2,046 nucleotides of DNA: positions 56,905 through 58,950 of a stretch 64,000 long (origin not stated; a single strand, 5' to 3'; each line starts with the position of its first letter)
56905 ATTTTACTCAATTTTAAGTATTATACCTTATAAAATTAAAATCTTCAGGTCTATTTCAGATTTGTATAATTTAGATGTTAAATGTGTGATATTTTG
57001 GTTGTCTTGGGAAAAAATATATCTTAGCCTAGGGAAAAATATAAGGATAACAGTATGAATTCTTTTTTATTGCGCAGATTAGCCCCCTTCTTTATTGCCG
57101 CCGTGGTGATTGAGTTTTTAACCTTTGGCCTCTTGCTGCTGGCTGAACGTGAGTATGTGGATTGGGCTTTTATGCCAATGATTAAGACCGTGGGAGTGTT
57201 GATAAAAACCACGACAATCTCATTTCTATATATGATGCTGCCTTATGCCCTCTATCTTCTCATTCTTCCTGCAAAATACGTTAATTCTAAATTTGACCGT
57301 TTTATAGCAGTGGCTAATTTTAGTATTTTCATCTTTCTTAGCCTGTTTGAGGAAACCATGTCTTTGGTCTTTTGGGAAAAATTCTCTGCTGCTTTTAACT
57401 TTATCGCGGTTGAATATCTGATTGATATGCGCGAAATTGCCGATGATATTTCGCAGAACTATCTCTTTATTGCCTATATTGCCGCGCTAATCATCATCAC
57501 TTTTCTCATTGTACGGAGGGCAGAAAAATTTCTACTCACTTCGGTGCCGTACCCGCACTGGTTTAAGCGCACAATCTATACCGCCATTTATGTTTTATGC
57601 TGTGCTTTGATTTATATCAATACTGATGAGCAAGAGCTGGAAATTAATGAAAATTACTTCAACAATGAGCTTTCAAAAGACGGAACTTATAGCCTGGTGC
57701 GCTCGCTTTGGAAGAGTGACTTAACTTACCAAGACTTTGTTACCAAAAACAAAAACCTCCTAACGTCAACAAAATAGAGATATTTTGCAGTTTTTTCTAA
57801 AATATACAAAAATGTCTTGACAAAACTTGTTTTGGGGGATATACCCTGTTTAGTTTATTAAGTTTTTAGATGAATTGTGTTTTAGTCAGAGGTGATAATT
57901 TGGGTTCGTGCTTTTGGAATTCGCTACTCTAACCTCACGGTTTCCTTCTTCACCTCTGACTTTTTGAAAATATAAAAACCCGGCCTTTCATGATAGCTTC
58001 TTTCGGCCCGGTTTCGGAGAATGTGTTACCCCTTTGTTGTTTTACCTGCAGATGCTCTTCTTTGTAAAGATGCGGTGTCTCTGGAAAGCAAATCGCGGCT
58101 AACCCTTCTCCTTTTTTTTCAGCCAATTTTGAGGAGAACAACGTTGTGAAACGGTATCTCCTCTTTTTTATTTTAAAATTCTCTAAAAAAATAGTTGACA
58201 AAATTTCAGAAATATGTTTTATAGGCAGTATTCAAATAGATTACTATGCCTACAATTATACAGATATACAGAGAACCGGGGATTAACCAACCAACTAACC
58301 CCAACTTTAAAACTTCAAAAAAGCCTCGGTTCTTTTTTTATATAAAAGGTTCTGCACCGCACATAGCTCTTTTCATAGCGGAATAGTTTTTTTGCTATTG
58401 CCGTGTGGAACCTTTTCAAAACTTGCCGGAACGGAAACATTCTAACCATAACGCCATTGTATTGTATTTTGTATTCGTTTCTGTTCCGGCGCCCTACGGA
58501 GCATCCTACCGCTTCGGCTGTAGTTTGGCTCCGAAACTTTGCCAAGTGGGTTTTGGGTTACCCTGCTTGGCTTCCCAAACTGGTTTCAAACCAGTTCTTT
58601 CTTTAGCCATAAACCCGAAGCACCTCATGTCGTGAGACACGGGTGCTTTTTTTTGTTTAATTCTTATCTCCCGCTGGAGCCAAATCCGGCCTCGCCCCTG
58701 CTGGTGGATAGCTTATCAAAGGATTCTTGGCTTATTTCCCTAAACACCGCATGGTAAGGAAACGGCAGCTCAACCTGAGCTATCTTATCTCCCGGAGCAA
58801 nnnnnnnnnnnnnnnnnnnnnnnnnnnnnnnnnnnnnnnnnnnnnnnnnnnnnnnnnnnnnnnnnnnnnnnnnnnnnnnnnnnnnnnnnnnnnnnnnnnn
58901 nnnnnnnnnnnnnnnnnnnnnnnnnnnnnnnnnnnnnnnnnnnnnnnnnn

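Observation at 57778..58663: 886-bp ORF-poor gap with sigma70-like promoters and several terminators: candidate cluster of unrecognised structured RNAs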

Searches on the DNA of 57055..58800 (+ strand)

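Call 4: search_rna_families(source=window, start=57600, end=58800, threshold=evalue, max_evalue=10, show_alignments=3)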
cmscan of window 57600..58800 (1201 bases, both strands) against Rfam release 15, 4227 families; matches with E-value up to 10: 9.
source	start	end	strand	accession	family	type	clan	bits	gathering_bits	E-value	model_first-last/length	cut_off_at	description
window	58134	58218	-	RF02693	psm_mec_RNA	Gene; sRNA;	-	21.1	85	4.3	1-143/143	no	psm_mec locus RNA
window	58231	58341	+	RF02074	STnc240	Gene; sRNA;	-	19.5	55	6.5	1-77/77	no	Enterobacterial sRNA STnc240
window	58127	58152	-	RF01351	CRISPR-DR42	Gene; CRISPR;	-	19.5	40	8.3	1-29/29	no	CRISPR RNA direct repeat element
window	58127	58212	+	RF01212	sn2524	Gene; snRNA; snoRNA; CD-box;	-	18.1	44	9.2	1-109/109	no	Small nucleolar RNA sn2524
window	57769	57901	+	RF01476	rliF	Gene; sRNA;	-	16.4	60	6.8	1-220/220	no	Listeria sRNA rliF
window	58077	58215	+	RF01264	snR83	Gene; snRNA; snoRNA; HACA-box;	CL00023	15.9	75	0.62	1-308/308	no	Small nucleolar RNA snR83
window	58107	58172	+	RF00110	RybB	Gene; sRNA;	-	15.5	40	3.6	1-79/79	no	RybB RNA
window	58211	58358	+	RF02634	EF3314_EF3315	Gene; sRNA;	-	13.6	100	3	1-141/141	no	Enterococcus sRNA EF3314_EF3315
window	57884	57961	-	RF02687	RAGATH-8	Gene; sRNA;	-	10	86.7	6.9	1-276/276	no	RAGATH-8 RNA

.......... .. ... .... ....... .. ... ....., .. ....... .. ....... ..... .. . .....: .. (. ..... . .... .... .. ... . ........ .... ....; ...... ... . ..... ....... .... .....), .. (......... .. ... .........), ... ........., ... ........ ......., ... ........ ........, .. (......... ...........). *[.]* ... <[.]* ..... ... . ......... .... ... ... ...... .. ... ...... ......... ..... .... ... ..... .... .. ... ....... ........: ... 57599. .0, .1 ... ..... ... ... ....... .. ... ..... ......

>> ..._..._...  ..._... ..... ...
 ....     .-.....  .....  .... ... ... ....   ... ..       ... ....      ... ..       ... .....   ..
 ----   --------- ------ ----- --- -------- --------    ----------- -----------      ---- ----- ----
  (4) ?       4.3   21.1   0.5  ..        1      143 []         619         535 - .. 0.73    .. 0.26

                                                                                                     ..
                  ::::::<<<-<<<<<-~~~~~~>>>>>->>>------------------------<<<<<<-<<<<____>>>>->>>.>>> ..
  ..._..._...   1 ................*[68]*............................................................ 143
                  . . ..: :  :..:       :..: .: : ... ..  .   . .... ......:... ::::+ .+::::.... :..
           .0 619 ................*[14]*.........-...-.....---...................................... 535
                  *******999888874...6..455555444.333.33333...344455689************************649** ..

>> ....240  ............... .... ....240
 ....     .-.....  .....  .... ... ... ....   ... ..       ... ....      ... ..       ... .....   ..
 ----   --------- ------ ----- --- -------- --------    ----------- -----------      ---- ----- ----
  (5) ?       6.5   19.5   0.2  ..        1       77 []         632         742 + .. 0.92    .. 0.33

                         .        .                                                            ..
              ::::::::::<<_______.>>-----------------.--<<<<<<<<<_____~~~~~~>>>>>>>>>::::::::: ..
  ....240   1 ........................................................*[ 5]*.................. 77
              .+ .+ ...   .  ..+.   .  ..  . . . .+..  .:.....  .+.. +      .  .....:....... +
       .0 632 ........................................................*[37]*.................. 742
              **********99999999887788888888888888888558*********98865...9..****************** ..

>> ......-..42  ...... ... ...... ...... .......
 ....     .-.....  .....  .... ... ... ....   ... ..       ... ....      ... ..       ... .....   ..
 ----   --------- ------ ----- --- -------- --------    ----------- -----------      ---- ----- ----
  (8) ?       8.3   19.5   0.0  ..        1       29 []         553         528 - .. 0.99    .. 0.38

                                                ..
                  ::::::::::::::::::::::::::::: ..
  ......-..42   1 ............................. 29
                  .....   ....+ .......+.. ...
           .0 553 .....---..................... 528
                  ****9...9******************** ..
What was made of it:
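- On Any Rfam 15 family (4227 covariance models): In the gap at E<=10 there are just nine sub-threshold matches of 10-21 bits, all far below gathering (call 4).
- On AbcR / alpha-r15 and other alphaproteobacterial sRNA families: No such hit at E<=10 (call 4).
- On 6S RNA / RNase P RNA / SRP RNA: No hits at E<=10 (call 4).
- On OLE-like membrane-associated RNP: There is no OLE model match (call 4).
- Closest known: Tandem paralogous sRNA loci of Alphaproteobacteria. Different: No Rfam model of any such family scores, even at E<=10 (call 4).
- No hit to these families even at E<=10 (call 4).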

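Call 8: search_dna_similar(query=window:57700-58700:+, collection=plasmids, mode=distant)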
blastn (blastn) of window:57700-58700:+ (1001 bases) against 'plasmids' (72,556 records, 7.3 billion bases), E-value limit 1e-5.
No match.
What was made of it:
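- Tried and rejected: No blastn match in PLSDB (call 8).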

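Call 47: build_rna_model(alignment_id=A5, structure=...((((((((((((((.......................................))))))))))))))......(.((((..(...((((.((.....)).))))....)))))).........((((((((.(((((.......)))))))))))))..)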
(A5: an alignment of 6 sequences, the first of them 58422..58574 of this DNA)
Model R1 built from alignment A5 (6 sequences, 162 columns); structure: as given.
model positions 154; base pairs 39; branch points 2; effective number of sequences 1.72; information 0.59 bits per position. Calibrated on 0.2 Mb of random sequence (short: E-values are rough).
structure used (alignment columns):
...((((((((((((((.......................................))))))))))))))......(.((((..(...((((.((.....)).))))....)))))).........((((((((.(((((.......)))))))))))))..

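Call 48: search_with_rna_model(model_id=R1, sources=[window, L002, L004, L006, L008, L009, L010, L011, L013, L014, L015, L016, L017, L018, L019, L020, L021, L022, L023, L024, L025, L026, L027, L028, L031, L032, L034, L037], max_evalue=1, make_alignment=true)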
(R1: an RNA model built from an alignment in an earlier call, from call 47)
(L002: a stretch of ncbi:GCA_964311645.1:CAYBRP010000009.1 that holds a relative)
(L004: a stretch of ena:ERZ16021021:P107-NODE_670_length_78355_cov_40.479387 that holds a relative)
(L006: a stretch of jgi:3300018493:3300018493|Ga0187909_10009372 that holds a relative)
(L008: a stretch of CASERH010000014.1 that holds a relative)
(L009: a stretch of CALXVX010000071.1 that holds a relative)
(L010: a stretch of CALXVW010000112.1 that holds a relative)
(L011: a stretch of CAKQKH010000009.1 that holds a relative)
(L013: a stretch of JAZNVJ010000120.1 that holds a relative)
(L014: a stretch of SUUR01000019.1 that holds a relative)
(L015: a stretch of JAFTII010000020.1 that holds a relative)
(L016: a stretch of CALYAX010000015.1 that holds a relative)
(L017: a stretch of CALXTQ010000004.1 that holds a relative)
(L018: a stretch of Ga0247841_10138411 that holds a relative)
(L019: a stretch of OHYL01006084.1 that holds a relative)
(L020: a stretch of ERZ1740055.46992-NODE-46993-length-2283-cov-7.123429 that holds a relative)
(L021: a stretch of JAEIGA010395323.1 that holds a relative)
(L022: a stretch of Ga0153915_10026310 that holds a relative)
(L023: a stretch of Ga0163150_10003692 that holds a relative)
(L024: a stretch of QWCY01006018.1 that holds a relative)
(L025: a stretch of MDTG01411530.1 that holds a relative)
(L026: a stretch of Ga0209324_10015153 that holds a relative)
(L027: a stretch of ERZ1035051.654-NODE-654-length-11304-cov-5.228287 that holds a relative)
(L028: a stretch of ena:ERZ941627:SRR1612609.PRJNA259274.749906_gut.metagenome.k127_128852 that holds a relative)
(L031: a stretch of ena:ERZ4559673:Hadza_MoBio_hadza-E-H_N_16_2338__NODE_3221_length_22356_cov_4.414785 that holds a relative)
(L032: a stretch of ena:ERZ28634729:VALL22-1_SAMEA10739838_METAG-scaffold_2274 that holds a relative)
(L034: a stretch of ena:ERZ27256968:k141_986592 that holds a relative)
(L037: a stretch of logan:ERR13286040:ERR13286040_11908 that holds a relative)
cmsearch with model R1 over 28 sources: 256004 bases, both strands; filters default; matches with E-value up to 1: 17.
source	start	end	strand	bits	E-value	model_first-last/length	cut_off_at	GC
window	58422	58574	+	164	1.3e-40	1-154/154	no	0.5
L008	5409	5559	+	157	9.1e-39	1-154/154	no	0.51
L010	5393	5542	+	152.5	1.4e-37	1-154/154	no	0.51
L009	5345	5491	+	145.9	7e-36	1-154/154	no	0.52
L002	6381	6535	+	145.1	1.2e-35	1-154/154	no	0.5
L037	1914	2067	+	117.7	1.8e-28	1-154/154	no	0.44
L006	6415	6581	+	66.6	4.4e-15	1-154/154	no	0.42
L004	6430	6558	+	60.8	1.5e-13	1-154/154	no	0.44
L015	5390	5540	+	44.1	3.4e-09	1-154/154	no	0.35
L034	3365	3502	+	32.2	4.7e-06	1-154/154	no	0.36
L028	2581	2733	+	28.2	5.1e-05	1-154/154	no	0.39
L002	6384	6449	-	20.6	0.0051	4-69/154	no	0.44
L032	3823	3945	+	18.7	0.016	1-154/154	no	0.36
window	58425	58490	-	17.9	0.026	4-69/154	no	0.42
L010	5396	5457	-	15.5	0.11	4-69/154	no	0.48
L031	3817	3934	+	14.9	0.16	1-154/154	no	0.37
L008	5412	5475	-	14.8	0.17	4-69/154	no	0.47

Alignment A6: 17 matches aligned to the model, 212 columns, each read 5' to 3' on its own strand. Consensus structure (alignment columns), stored with it:
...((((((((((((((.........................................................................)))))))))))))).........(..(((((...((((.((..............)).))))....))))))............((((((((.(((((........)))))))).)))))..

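Call 50: search_with_rna_model(model_id=R1, sources=[window, L002, L004, L006, L008, L009, L010, L015, L028, L034, L037], max_evalue=0.0005, make_alignment=true)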
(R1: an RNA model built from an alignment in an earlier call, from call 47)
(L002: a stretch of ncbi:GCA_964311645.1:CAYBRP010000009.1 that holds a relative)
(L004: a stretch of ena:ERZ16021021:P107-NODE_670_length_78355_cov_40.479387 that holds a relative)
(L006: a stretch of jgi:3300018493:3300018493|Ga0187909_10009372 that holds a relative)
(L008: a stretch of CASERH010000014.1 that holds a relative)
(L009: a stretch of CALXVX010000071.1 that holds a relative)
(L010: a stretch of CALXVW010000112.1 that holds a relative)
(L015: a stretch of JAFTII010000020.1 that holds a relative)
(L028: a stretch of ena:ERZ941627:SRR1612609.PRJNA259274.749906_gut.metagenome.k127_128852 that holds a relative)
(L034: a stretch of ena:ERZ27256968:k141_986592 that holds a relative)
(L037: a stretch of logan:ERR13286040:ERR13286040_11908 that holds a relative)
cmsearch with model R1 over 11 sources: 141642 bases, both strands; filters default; matches with E-value up to 0.0005: 11.
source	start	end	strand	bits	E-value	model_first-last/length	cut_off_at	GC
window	58422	58574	+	164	7e-41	1-154/154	no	0.5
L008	5409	5559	+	157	5e-39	1-154/154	no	0.51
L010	5393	5542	+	152.5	7.5e-38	1-154/154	no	0.51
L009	5345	5491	+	145.9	3.9e-36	1-154/154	no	0.52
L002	6381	6535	+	145.1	6.4e-36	1-154/154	no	0.5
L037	1914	2067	+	117.7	9.8e-29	1-154/154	no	0.44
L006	6415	6581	+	66.6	2.4e-15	1-154/154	no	0.42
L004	6430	6558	+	60.8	8.2e-14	1-154/154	no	0.44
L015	5390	5540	+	44.1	1.9e-09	1-154/154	no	0.35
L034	3365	3502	+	32.2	2.6e-06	1-154/154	no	0.36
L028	2581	2733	+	28.2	2.8e-05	1-154/154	no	0.39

Alignment A7: 11 matches aligned to the model, 206 columns, each read 5' to 3' on its own strand. Consensus structure (alignment columns), stored with it:
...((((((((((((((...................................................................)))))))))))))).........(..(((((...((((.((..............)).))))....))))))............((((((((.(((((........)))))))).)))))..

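Call 60: build_rna_model(alignment_id=A9, structure=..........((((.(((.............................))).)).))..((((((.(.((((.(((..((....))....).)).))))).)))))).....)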
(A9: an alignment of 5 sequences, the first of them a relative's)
Model R2 built from alignment A9 (5 sequences, 111 columns); structure: as given.
model positions 95; base pairs 23; branch points 1; effective number of sequences 1.58; information 0.602 bits per position. Calibrated on 0.2 Mb of random sequence (short: E-values are rough).
structure used (alignment columns):
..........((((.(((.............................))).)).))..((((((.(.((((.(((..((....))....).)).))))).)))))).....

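Call 61: search_with_rna_model(model_id=R2, sources=[window, L002, L004, L006, L008, L009, L010, L011, L013, L014, L015, L016, L017, L028, L031, L032, L034, L037], max_evalue=1, make_alignment=true)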
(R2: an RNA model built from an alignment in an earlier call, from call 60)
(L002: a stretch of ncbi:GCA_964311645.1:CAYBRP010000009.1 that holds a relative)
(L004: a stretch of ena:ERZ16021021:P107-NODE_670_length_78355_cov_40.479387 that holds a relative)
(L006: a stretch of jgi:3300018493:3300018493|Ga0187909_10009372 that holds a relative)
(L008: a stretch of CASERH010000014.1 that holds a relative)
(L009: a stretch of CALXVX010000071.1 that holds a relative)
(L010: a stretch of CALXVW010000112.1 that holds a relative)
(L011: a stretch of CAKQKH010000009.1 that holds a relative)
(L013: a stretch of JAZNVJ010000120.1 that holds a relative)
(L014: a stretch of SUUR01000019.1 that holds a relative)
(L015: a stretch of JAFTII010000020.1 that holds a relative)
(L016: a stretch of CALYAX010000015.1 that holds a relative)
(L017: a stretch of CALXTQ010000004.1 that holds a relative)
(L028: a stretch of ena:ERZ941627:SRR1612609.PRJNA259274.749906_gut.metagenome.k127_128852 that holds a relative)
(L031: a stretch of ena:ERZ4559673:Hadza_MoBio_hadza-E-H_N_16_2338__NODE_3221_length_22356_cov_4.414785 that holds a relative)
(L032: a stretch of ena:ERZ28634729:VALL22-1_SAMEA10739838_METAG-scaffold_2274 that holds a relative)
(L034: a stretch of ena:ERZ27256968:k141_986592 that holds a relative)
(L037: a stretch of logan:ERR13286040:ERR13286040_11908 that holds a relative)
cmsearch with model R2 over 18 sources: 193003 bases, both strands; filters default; matches with E-value up to 1: 9.
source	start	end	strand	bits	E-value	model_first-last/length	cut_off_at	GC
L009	4922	5016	+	104.2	7e-23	1-95/95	no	0.47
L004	5956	6055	+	95.4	9.8e-21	1-95/95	no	0.52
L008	4918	5011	+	94.1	2e-20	1-95/95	no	0.48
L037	1409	1505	+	87.2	9.1e-19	1-95/95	no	0.42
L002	5882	5981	+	81.2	2.6e-17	1-95/95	no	0.49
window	57971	58115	+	81.2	2.7e-17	1-95/95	no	0.46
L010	4910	5003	+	44.6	1.9e-08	1-95/95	no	0.45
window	34137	34228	+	15.6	0.2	1-95/95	no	0.43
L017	7163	7249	-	13.4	0.67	1-95/95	no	0.49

Alignment A10: 9 matches aligned to the model, 163 columns, each read 5' to 3' on its own strand. Consensus structure (alignment columns), stored with it:
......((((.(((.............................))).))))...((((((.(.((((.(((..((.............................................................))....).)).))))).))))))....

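Call 62: search_with_rna_model(model_id=R2, sources=[window, L002, L004, L008, L009, L010, L037], max_evalue=0.00001, make_alignment=true)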
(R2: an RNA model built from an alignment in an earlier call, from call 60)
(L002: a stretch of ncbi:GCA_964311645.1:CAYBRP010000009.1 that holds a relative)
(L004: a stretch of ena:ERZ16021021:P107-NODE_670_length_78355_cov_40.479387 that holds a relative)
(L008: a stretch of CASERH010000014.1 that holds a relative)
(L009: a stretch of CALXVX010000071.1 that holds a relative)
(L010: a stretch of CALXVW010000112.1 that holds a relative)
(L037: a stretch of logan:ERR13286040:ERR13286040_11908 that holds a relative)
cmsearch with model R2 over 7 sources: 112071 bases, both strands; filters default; matches with E-value up to 0.00001: 7.
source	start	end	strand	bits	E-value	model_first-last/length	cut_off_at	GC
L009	4922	5016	+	104.2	4.1e-23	1-95/95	no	0.47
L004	5956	6055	+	95.4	5.7e-21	1-95/95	no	0.52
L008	4918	5011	+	94.1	1.2e-20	1-95/95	no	0.48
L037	1409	1505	+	87.2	5.3e-19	1-95/95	no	0.42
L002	5882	5981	+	81.2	1.5e-17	1-95/95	no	0.49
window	57971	58115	+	81.2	1.5e-17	1-95/95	no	0.46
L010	4910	5003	+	44.6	1.1e-08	1-95/95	no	0.45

Alignment A11: 7 matches aligned to the model, 163 columns, each read 5' to 3' on its own strand. Consensus structure (alignment columns), stored with it:
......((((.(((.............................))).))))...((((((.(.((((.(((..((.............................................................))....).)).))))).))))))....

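Call 68: search_rna_families(sources=[L002, L004, L006, L011, L014, L015, L028, L034, L037, L008], threshold=gathering)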
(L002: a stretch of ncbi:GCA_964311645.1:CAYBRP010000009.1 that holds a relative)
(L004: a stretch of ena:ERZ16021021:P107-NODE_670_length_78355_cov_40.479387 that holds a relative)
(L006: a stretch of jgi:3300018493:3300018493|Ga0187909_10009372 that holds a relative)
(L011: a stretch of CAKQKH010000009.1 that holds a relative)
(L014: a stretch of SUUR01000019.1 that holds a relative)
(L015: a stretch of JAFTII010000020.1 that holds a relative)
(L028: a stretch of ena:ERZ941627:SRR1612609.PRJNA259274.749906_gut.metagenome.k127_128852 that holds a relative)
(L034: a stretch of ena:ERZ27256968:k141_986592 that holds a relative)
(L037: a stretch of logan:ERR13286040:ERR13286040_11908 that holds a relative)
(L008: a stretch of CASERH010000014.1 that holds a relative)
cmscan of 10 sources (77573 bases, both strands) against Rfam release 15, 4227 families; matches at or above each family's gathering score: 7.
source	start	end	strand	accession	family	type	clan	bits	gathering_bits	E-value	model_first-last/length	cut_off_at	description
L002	9711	10077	+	RF01849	alpha_tmRNA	Gene;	CL00001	206.2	50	4.2e-58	1-355/355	no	Alphaproteobacteria transfer-messenger RNA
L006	8752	9129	+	RF01849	alpha_tmRNA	Gene;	CL00001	203.6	50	2.5e-57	1-355/355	no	Alphaproteobacteria transfer-messenger RNA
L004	9110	9546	+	RF01849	alpha_tmRNA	Gene;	CL00001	197.7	50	1.5e-55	1-355/355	no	Alphaproteobacteria transfer-messenger RNA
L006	8810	9039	+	RF04321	tmRNA_permuted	Gene;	-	139.3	47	3.4e-27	1-213/213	no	permuted transfer-messenger RNA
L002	9769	9989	+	RF04321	tmRNA_permuted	Gene;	-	138.5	47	5.3e-27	1-213/213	no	permuted transfer-messenger RNA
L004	9168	9458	+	RF04321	tmRNA_permuted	Gene;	-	130.8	47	3e-25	1-213/213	no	permuted transfer-messenger RNA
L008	5654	5761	+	RF01405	STnc490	Gene; sRNA;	-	68.4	56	3.9e-11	1-124/124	no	STnc490 Hfq binding RNA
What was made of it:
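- On Any Rfam 15 family (4227 covariance models): Ten orthologous loci have no hit in their gaps (call 68).
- No OLE or other Rfam match (calls 4, 68). No riboswitch family matches (calls 4, 68).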

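Call 70: search_with_rna_model(model_id=R1, source=L004, start=5800, end=6250, filters=off, max_evalue=10, show_alignments=2)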
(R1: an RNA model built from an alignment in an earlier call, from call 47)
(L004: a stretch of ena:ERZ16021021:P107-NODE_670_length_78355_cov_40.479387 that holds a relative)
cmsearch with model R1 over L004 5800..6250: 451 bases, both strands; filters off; matches with E-value up to 10: 6.
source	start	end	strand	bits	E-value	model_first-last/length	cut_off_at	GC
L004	6060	6223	+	3.7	0.25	1-154/154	no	0.43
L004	6182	6219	-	1.6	0.84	9-64/154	no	0.58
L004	5905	5968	+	1.4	1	5-68/154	no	0.48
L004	6138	6160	-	1.3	1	123-148/154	no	0.26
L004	5868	5951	-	-1.2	4.7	9-64/154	no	0.48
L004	5822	5835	+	-2.1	7.9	42-55/154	no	0.21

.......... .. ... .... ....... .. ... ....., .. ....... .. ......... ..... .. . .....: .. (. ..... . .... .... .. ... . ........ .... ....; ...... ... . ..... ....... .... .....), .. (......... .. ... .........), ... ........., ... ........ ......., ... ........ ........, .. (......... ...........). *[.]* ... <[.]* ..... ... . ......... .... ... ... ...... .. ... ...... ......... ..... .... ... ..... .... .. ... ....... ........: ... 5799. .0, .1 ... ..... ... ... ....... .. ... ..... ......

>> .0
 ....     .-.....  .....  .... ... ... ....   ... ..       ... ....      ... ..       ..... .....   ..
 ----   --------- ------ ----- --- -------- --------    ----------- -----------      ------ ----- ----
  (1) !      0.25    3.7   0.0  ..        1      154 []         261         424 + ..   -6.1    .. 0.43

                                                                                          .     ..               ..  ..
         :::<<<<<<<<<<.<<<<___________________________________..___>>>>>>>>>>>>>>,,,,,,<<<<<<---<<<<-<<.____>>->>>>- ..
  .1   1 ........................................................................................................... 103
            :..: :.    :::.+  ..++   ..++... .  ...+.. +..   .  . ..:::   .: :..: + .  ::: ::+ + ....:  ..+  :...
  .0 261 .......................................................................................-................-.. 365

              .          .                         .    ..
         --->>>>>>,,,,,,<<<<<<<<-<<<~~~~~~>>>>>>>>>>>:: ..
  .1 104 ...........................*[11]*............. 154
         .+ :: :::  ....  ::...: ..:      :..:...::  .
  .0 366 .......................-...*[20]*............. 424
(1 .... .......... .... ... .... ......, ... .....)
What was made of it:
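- Tried and rejected: Homology of RNA A to RNA B. Model R1 on the L004 unit A scores 3.7 bits (call 70).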
